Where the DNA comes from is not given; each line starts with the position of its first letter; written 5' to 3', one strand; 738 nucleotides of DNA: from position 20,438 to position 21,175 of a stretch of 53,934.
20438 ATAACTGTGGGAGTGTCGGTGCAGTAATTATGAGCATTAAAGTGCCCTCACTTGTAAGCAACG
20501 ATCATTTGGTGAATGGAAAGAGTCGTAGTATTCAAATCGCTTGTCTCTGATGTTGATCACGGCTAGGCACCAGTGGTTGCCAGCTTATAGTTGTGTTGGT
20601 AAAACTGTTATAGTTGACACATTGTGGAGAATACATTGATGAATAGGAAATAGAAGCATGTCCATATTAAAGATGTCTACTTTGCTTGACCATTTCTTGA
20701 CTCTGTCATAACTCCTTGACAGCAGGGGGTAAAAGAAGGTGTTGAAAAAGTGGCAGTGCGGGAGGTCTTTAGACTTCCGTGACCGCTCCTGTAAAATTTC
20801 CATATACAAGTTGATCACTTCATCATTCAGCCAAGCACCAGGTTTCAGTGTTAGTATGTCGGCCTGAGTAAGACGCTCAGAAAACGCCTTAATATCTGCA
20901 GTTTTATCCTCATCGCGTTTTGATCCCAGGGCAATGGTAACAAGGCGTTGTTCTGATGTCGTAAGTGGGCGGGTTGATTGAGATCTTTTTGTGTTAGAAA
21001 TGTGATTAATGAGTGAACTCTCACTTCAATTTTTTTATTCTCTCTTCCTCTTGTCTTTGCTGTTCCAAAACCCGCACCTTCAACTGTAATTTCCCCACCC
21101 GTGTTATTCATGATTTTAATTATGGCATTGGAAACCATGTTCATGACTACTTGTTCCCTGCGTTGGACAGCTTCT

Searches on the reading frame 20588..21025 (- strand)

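Call 72: search_protein_families(library=pfam, proteins=[window:20588-21025:-], max_evalue=0.001)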
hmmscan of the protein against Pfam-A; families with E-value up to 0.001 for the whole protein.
window:20588-21025:- (146 aa): 1 family
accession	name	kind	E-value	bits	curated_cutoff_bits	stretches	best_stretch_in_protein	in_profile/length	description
PF02902.25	Peptidase_C48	-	7.9e-14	52.4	20.7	1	65-130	2-92/217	Ulp1 protease family, C-terminal catalytic domain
